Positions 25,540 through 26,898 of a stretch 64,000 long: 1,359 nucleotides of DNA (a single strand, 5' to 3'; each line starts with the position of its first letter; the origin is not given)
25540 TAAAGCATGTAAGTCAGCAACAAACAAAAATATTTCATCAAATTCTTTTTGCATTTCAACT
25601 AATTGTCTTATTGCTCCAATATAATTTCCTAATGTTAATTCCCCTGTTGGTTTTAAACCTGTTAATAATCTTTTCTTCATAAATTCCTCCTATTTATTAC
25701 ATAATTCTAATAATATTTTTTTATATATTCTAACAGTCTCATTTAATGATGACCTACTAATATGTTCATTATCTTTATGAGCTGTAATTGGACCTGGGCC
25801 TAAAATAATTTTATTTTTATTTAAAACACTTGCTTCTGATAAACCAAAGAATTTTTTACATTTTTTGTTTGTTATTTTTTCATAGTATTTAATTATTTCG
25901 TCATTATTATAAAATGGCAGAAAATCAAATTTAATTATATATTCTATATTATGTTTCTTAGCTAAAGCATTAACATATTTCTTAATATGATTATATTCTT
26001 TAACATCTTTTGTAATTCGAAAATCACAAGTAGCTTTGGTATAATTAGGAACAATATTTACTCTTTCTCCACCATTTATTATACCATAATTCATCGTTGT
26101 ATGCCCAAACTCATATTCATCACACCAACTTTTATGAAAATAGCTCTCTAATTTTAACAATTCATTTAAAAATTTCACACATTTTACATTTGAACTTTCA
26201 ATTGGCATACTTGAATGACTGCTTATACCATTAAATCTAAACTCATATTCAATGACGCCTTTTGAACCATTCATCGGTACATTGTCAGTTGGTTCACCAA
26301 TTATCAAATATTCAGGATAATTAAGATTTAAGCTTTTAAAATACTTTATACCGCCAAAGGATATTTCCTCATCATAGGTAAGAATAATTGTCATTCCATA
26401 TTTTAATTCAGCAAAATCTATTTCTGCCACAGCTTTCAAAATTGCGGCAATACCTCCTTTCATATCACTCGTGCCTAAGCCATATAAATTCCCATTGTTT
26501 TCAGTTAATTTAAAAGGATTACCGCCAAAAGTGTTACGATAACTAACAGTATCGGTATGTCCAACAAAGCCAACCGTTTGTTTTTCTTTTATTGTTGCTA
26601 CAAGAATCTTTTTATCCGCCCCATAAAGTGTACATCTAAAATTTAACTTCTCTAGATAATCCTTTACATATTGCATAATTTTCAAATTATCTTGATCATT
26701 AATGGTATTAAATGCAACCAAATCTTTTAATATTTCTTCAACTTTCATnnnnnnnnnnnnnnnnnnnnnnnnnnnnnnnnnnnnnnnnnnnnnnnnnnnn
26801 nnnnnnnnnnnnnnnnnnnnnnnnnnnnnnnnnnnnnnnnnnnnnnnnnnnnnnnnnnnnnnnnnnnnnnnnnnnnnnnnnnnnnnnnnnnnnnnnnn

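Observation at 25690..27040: Trp T-box whose first regulated gene is an M20 peptidase, with trpS second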

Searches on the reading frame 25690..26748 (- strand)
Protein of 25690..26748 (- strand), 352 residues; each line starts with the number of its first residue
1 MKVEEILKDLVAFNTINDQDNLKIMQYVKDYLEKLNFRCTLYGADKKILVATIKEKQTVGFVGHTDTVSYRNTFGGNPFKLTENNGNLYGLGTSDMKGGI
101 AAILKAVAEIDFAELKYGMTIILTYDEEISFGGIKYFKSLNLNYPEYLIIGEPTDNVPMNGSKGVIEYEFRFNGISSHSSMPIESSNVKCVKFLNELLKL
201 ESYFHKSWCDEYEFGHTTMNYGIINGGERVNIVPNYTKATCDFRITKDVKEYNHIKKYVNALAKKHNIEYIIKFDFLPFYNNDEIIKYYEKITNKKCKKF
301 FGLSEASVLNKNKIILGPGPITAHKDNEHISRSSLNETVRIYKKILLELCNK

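Call 7: search_protein_families(library=pfam, proteins=[window:25690-26748:-])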
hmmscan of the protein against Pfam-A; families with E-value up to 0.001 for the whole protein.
window:25690-26748:- (352 aa): 2 families
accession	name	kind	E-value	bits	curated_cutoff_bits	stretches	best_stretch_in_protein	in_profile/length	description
PF01546.33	Peptidase_M20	-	7.4e-25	88.5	24.6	1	61-347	2-205/206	Peptidase family M20/M25/M40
PF07687.19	M20_dimer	-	1.1e-15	57.9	21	1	160-269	1-105/107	Peptidase dimerisation domain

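Call 8: search_protein_families(library=ncbifam, proteins=[window:25690-26748:-])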
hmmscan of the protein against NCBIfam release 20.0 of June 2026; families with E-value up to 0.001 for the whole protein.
window:25690-26748:- (352 aa): 45 families (the best 25 are shown)
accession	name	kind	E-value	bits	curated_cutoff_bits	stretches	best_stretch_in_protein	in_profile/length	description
TIGR01892.1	AcOrn-deacetyl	equivalog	4.1e-56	190.6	297.7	1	5-342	1-361/365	acetylornithine deacetylase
NF003474.0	PRK05111.1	equivalog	1.9e-54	185.1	460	1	12-351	23-382/383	acetylornithine deacetylase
NF005710.0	PRK07522.1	subfamily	4.2e-51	174.3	412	1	2-349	9-388/391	acetylornithine deacetylase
NF006365.0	PRK08588.1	subfamily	4.9e-49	167.6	289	1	4-350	10-381/383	succinyl-diaminopimelate desuccinylase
TIGR01910.1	DapE-ArgE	subfamily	1.1e-47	163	217.6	1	5-341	2-373/373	ArgE/DapE family deacylase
NF009557.0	PRK13009.1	equivalog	1.3e-35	123.3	284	1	3-350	5-375/377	succinyl-diaminopimelate desuccinylase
TIGR01246.1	dapE_proteo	equivalog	2.1e-34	119.1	361.8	1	4-349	2-370/370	succinyl-diaminopimelate desuccinylase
NF006399.0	PRK08651.1-2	equivalog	3e-32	112.1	381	2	1-209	4-225/405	succinyl-diaminopimelate desuccinylase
TIGR01900.1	dapE-gram_pos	equivalog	8.2e-30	103.9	304.2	1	3-346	5-350/351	succinyl-diaminopimelate desuccinylase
NF006400.0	PRK08651.1-3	equivalog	7.9e-29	100.6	374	1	24-349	52-406/410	succinyl-diaminopimelate desuccinylase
NF009555.0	PRK13004.1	equivalog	1.3e-28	100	321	1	3-269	17-285/399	YgeY family selenium metabolism-linked hydrolase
NF006439.0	PRK08737.1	equivalog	4e-21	75.5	345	1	6-346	11-361/364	acetylornithine deacetylase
TIGR03526.1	selenium_YgeY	hypoth_equivalog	4e-18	65.4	321.5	1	4-250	16-265/395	YgeY family selenium metabolism-linked hydrolase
NF006402.0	PRK08651.1-5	equivalog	5.4e-18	65.1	369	1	55-343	58-361/369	succinyl-diaminopimelate desuccinylase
NF004788.0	PRK06133.1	subfamily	1e-17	64.2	349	1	7-267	50-311/417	glutamate carboxypeptidase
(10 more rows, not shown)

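Call 10: find_encoding_contigs(protein=window:25690-26748:-, flank=6000, max_places=6)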
Protein window:25690-26748:- (352 aa): 2 contigs read that carry it; 2 places shown.
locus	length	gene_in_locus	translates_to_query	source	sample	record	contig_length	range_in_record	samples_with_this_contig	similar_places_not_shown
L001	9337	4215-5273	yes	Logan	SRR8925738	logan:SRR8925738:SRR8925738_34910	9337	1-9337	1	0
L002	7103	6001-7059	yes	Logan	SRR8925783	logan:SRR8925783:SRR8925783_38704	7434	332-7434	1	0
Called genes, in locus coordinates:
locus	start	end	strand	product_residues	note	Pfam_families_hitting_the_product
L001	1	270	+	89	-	?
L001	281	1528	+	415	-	PF12671:Amidase_6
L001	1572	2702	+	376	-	PF00768:Peptidase_S11, PF13354:Beta-lactamase2, PF07943:PBP5_C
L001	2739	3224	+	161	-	PF00293:NUDIX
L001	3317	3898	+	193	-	PF00657:Lipase_GDSL (weak), PF13472:Lipase_GDSL_2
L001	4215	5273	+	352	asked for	PF01546:Peptidase_M20, PF07687:M20_dimer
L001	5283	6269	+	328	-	PF00579:tRNA-synt_1b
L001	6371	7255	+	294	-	PF00198:2-oxoacid_dh (weak)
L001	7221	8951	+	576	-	PF00501:AMP-binding, PF13193:AMP-binding_C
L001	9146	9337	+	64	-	?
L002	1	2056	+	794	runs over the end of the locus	?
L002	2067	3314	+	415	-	PF12671:Amidase_6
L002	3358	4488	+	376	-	PF00768:Peptidase_S11, PF13354:Beta-lactamase2, PF07943:PBP5_C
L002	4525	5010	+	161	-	PF00293:NUDIX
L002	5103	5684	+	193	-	PF00657:Lipase_GDSL (weak), PF13472:Lipase_GDSL_2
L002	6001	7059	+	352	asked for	PF01546:Peptidase_M20, PF07687:M20_dimer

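Call 11: find_homologous_proteins(query=window:25690-26748:-, max_evalue=1e-20)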
Query window:25690-26748:- (352 aa): 805 proteins with E <= 1e-20 among 3946 candidates; the best 120 are listed.
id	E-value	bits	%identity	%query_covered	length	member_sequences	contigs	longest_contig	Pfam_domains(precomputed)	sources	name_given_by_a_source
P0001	9.6e-234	793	100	100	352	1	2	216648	PF01546.34,PF07687.20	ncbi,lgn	-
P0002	3.2e-151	522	65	99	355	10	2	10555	PF01546.34,PF07687.20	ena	-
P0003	2.3e-150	519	66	99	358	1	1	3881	PF01546.34,PF07687.20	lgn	-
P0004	5.5e-150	518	64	99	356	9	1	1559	PF01546.34,PF07687.20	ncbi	-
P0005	3.3e-144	498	62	99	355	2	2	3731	PF01546.34,PF07687.20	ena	-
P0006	1.1e-143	497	63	100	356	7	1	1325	PF01546.34,PF07687.20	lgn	-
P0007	1.4e-142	493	64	99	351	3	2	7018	PF01546.34,PF07687.20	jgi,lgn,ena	-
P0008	3.8e-138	479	63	100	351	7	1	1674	PF01546.34,PF07687.20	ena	-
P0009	4.0e-136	472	60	99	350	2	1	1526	PF01546.34,PF07687.20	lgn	-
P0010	1.2e-135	470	62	99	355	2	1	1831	PF01546.34,PF07687.20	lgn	-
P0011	2.1e-131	456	60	99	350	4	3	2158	PF01546.34,PF07687.20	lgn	-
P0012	1.6e-128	447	61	98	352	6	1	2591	PF01546.34,PF07687.20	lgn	-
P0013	1.7e-125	437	58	99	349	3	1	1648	PF01546.34,PF07687.20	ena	-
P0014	1.7e-125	437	59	98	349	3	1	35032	PF01546.34,PF07687.20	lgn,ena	-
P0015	2.2e-124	433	58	99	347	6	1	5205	PF01546.34,PF07687.20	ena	-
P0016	4.7e-124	432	59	99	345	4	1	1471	PF01546.34,PF07687.20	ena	-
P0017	5.6e-124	432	57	99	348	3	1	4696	PF01546.34,PF07687.20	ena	-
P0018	4.1e-122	426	58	97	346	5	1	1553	PF01546.34,PF07687.20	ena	-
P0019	1.1e-121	424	66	80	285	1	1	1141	PF01546.34,PF07687.20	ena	-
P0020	3.5e-118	413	56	99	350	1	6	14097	PF01546.34,PF07687.20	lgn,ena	-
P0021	1.2e-99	352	51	99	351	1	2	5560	PF01546.34,PF07687.20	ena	-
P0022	5.7e-99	350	49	99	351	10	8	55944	PF01546.34,PF07687.20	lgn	-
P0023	3.0e-98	347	50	99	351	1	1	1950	PF01546.34,PF07687.20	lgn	-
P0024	4.4e-98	347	50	99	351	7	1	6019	PF01546.34,PF07687.20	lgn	-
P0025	4.9e-98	347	50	100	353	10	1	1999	PF01546.34,PF07687.20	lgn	-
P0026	6.6e-98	346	50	99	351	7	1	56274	PF01546.34,PF07687.20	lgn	-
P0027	2.5e-97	344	50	99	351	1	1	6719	PF01546.34,PF07687.20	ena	-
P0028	9.8e-97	342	50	99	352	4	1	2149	PF01546.34,PF07687.20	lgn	-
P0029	1.6e-96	342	49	99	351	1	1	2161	PF01546.34,PF07687.20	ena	-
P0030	3.7e-96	341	51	99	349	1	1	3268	PF01546.34,PF07687.20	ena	-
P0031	4.6e-96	340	51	99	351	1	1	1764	PF01546.34,PF07687.20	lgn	-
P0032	9.7e-96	339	51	99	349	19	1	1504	PF01546.34,PF07687.20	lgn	-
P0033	1.1e-95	339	49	99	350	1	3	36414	PF01546.34,PF07687.20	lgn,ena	-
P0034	1.1e-95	339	50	99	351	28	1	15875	PF01546.34,PF07687.20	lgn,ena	-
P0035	1.3e-95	339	51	100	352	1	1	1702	PF01546.34,PF07687.20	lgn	-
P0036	1.4e-95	339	49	100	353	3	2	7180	PF01546.34,PF07687.20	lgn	-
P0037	1.7e-95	338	49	99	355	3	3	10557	PF01546.34,PF07687.20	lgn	-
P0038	1.9e-95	338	50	99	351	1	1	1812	PF01546.34,PF07687.20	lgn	-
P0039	2.1e-95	338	49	99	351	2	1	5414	PF01546.34,PF07687.20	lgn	-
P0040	2.7e-95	338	50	99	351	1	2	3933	PF01546.34,PF07687.20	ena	-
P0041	6.5e-95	336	50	99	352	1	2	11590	PF01546.34,PF07687.20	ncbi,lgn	-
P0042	1.4e-94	335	49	99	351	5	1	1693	PF01546.34,PF07687.20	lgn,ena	-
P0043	2.3e-94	335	50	99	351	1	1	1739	PF01546.34,PF07687.20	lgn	-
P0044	3.9e-94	334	49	99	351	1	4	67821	PF01546.34,PF07687.20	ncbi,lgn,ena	-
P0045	5.1e-94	333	48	99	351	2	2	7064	PF01546.34,PF07687.20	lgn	-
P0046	9.8e-94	333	48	99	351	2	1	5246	PF01546.34,PF07687.20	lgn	-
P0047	5.9e-93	330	48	99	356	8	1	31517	PF01546.34,PF07687.20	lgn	-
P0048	6.2e-93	330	45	99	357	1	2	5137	PF01546.34,PF07687.20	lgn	-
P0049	9.7e-93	329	49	99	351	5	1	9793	PF01546.34,PF07687.20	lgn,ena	-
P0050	1.0e-92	329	48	99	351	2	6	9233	PF01546.34,PF07687.20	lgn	-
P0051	1.1e-92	329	48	100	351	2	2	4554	PF01546.34,PF07687.20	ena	-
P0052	1.3e-92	329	48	99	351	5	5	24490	PF01546.34,PF07687.20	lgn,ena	-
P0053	1.7e-92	328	49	99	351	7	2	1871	PF01546.34,PF07687.20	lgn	-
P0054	1.9e-92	328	46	99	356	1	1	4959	PF01546.34,PF07687.20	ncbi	-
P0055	2.2e-92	328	48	99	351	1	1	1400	PF01546.34,PF07687.20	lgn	-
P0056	2.2e-92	328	49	99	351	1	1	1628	PF01546.34,PF07687.20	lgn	-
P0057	2.3e-92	328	48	99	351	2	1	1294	PF01546.34,PF07687.20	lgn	-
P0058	3.2e-92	328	49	99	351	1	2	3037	PF01546.34,PF07687.20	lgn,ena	-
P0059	3.3e-92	328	48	99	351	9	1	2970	PF01546.34,PF07687.20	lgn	-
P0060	5.4e-92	327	48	99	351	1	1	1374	PF01546.34,PF07687.20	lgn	-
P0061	5.8e-92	327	48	99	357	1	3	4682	PF01546.34,PF07687.20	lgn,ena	-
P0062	1.2e-91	326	47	99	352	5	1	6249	PF01546.34,PF07687.20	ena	-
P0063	1.3e-91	326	48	99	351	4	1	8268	PF01546.34,PF07687.20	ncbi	-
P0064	1.4e-91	325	49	99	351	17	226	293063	PF01546.34,PF07687.20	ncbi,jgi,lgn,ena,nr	ncbi:MAG: M20 family metallopeptidase [Bacilli bacterium]|jgi:acetylornithine deacetylase|nr:M20 fam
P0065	2.4e-91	325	48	99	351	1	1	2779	PF01546.34,PF07687.20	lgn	-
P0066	2.5e-91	325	47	99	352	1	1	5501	PF01546.34,PF07687.20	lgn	-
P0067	2.6e-91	325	48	99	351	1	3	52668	PF01546.34,PF07687.20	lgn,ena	-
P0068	4.1e-91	324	48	99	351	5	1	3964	PF01546.34,PF07687.20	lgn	-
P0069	4.2e-91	324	45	99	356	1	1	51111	PF01546.34,PF07687.20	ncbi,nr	ncbi:MAG: M20/M25/M40 family metallo-hydrolase [Clostridia bacterium]|nr:M20/M25/M40 family metallo-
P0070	8.6e-91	323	48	99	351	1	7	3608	PF01546.34,PF07687.20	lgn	-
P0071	1.5e-90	322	48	99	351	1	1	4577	PF01546.34,PF07687.20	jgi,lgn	jgi:acetylornithine deacetylase/succinyl-diaminopimelate desuccinylase-like protein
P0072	2.0e-90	322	46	99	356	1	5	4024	PF01546.34,PF07687.20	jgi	-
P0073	3.6e-90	321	46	99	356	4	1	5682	PF01546.34,PF07687.20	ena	-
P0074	3.9e-90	321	48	99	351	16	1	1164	PF01546.34,PF07687.20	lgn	-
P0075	4.2e-90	321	46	100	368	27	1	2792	PF01546.34,PF07687.20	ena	-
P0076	4.9e-90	320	47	96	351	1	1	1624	PF01546.34,PF07687.20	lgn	-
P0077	5.2e-90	320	48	99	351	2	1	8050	PF01546.34,PF07687.20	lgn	-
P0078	7.8e-90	320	47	99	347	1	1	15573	PF01546.34,PF07687.20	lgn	-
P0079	9.1e-90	319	44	99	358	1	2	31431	PF01546.34,PF07687.20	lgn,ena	-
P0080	1.1e-89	319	46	99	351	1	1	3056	PF01546.34,PF07687.20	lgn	-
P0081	3.7e-89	318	47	99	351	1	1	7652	PF01546.34,PF07687.20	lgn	-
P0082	7.6e-89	316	46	98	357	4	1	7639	PF01546.34,PF07687.20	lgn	-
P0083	2.1e-88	315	45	100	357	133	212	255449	PF01546.34,PF07687.20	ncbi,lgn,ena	-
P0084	2.9e-88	315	43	100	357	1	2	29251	PF01546.34,PF07687.20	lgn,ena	-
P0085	4.3e-88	314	45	99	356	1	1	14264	PF01546.34,PF07687.20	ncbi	-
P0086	5.3e-88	314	45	99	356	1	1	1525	PF01546.34,PF07687.20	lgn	-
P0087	2.8e-87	311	45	100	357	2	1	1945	PF01546.34,PF07687.20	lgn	-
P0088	2.8e-87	311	44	100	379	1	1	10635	PF01546.34,PF07687.20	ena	-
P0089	2.9e-87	311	44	99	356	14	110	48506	PF01546.34,PF07687.20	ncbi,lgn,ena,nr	ncbi:MAG: M20/M25/M40 family metallo-hydrolase [Firmicutes bacterium]|nr:M20/M25/M40 family metallo-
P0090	4.4e-87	311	44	99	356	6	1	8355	PF01546.34,PF07687.20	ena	-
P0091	6.1e-87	310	60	68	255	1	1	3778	PF01546.34,PF07687.20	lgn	-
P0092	6.3e-87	310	45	99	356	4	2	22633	PF01546.34,PF07687.20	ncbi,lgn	-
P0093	7.3e-87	310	44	100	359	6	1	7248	PF01546.34,PF07687.20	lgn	-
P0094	7.9e-87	310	44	99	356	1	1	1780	PF01546.34,PF07687.20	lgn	-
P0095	1.5e-86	309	44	100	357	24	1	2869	PF01546.34,PF07687.20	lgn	-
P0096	3.9e-86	308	43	100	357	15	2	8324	PF01546.34,PF07687.20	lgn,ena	-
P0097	5.1e-86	307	44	100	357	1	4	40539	PF01546.34,PF07687.20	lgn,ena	-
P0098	5.4e-86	307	44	100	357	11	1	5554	PF01546.34,PF07687.20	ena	-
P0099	1.1e-85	306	44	99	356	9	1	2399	PF01546.34,PF07687.20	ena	-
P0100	1.4e-85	306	44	100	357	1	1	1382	PF01546.34,PF07687.20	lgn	-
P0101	1.4e-85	306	43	100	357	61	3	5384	PF01546.34,PF07687.20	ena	-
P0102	3.2e-85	305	42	100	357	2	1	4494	PF01546.34,PF07687.20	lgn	-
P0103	3.5e-85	304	44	99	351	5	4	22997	PF01546.34,PF07687.20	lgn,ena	-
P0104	3.8e-85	304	59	70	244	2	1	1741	PF01546.34,PF07687.20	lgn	-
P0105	4.3e-85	304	44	100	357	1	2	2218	PF01546.34,PF07687.20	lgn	-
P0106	7.4e-85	303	44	100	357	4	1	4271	PF01546.34,PF07687.20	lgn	-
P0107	8.8e-85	303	43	99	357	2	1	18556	PF01546.34,PF07687.20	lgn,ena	-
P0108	1.7e-84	302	43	99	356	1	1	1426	PF01546.34,PF07687.20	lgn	-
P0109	1.7e-84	302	43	100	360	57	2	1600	PF01546.34,PF07687.20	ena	-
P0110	2.0e-84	302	43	100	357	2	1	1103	PF01546.34,PF07687.20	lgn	-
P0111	5.5e-84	300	48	100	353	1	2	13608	PF01546.34,PF07687.20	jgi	-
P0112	1.1e-83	300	43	99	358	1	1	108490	PF01546.34,PF07687.20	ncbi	-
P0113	1.0e-82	296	50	83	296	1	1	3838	PF01546.34,PF07687.20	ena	-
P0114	1.3e-82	296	43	99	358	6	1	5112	PF01546.34,PF07687.20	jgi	-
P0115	2.2e-82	295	47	100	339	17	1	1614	PF01546.34,PF07687.20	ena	-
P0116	6.1e-82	294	42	100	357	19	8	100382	PF01546.34,PF07687.20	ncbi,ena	-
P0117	6.2e-82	294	43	99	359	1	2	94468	PF01546.34,PF07687.20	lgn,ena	-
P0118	6.7e-82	294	42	100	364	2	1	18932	PF01546.34,PF07687.20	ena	-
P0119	2.2e-81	292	43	98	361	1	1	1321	PF01546.34,PF07687.20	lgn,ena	-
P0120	1.8e-80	289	43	99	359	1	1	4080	PF01546.34,PF07687.20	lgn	-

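Call 13: find_related_loci(query=A1, collection=genome_contigs, flank=4000)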
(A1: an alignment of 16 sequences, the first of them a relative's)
Query A1 (352 aa) in genome_contigs; peptide patterns used: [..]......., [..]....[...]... (x = any residue, [..] = any of these).
600 stretches matched a pattern (row limit reached: there are more); 535 encode a relative of the query (tblastn E <= 1e-3); the best 80 are kept; 80 distinct loci.
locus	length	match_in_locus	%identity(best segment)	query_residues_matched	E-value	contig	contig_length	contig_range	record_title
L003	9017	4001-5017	51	1-339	5e-104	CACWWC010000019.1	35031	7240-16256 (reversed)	MAG: uncultured Erysipelotrichaceae bacterium isolate RUG10970 genome assembly, contig: RUG10970_asm_19, whole genome sh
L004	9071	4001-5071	45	1-352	3e-96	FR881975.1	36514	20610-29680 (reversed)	Firmicutes bacterium CAG:238 genomic scaffold, scf288, whole genome shotgun sequence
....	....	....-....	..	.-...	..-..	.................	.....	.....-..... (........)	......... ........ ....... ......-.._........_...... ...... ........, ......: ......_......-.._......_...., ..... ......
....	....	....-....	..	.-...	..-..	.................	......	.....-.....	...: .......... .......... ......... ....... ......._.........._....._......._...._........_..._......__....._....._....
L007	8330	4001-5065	44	1-350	3e-95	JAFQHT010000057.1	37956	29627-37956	MAG: Bacillota bacterium isolate RGIG1831 Goat_Cecum-5__c214823, whole genome shotgun sequence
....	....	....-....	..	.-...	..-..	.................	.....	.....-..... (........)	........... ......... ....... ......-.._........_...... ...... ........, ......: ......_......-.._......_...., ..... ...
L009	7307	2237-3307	43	1-352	3e-90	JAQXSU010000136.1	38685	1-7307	MAG: Bacillota bacterium isolate SUG1491 k141_76210, whole genome shotgun sequence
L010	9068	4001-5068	42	1-350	4e-85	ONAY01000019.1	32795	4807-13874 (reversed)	uncultured Clostridiales bacterium isolate RUG141 genome assembly, contig: scaffold_1158, whole genome shotgun sequence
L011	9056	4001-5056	43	4-350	2e-84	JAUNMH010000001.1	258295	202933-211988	MAG: Clostridia bacterium isolate S31M_St_35 NODE_2_length_258295_cov_12.673176, whole genome shotgun sequence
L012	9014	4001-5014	45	1-350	3e-83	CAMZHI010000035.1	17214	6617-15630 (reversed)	MAG TPA_asm: uncultured Clostridia bacterium isolate SRR10912542_bin.48_metaWRAP_v1.3_MAG genome assembly, contig: ERZ14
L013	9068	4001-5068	41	1-350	1e-82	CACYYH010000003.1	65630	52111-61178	MAG: uncultured Clostridiales bacterium isolate RUG12385 genome assembly, contig: RUG12385_asm_3, whole genome shotgun s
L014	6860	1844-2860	45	1-351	6e-81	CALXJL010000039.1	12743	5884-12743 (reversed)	MAG: uncultured Clostridia bacterium isolate BRZ_PF__bin81 genome assembly, contig: BRZ_PF__NODE_6401_length_12743_cov_4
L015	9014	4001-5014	46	1-350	1e-80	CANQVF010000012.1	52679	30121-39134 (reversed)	MAG: uncultured Clostridia bacterium isolate Lapin-032__bin102 genome assembly, contig: Lapin-032__NODE_1084_length_5267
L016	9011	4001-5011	45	6-350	7e-80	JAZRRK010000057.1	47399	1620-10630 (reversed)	MAG: Clostridia bacterium isolate T1900045354_YK20190044.MAGScoT_cleanbin_000017 SGB_6783_k141_1799266, whole genome sho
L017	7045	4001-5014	41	5-351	3e-79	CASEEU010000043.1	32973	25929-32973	uncultured Eubacteriales bacterium isolate SI.O4.metabat-bins.135 genome assembly, contig: SI.O4.metabat-bins.135.fa_k14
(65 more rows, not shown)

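Call 15: find_encoding_contigs(protein=P0002, flank=4000, max_places=3)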
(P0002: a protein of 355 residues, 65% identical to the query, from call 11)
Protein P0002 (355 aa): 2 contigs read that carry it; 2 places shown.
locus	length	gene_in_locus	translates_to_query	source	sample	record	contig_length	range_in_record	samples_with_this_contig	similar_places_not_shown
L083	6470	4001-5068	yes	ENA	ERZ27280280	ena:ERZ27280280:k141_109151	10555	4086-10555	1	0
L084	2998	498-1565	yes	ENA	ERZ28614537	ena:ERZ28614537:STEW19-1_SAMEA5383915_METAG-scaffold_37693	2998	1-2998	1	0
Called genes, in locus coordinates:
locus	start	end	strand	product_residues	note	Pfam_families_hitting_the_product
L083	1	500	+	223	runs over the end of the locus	PF01569:PAP2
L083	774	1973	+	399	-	PF13328:HD_4, PF01966:HD, PF04607:RelA_SpoT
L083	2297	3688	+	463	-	PF00282:Pyridoxal_deC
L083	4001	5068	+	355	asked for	PF01546:Peptidase_M20, PF07687:M20_dimer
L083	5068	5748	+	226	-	-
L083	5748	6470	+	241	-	?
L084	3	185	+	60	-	?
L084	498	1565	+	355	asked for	PF01546:Peptidase_M20, PF07687:M20_dimer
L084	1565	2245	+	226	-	-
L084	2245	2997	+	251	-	?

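Call 16: find_encoding_contigs(protein=P0014, flank=4000, max_places=3)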
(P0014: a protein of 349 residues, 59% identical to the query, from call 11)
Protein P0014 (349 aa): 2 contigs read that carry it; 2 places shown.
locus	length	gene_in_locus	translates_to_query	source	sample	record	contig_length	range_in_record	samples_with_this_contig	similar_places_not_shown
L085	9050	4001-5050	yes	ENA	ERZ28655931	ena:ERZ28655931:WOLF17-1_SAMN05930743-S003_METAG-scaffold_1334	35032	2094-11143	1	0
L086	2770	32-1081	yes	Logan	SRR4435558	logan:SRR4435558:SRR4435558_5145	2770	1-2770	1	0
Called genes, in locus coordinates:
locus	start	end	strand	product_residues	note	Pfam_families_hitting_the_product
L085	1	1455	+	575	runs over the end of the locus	PF00664:ABC_membrane, PF02463:SMC_N (weak), PF00005:ABC_tran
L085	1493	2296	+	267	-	-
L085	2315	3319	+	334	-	-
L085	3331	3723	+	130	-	-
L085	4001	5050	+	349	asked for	PF01546:Peptidase_M20, PF07687:M20_dimer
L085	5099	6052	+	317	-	PF13328:HD_4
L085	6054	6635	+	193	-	PF01928:CYTH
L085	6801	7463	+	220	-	PF01381:HTH_3, PF12844:HTH_19, PF13443:HTH_26, PF13560:HTH_31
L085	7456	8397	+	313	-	PF13349:DUF4097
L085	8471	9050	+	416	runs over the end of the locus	PF04932:Wzy_C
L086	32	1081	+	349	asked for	PF01546:Peptidase_M20, PF07687:M20_dimer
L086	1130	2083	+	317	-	PF13328:HD_4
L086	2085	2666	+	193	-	PF01928:CYTH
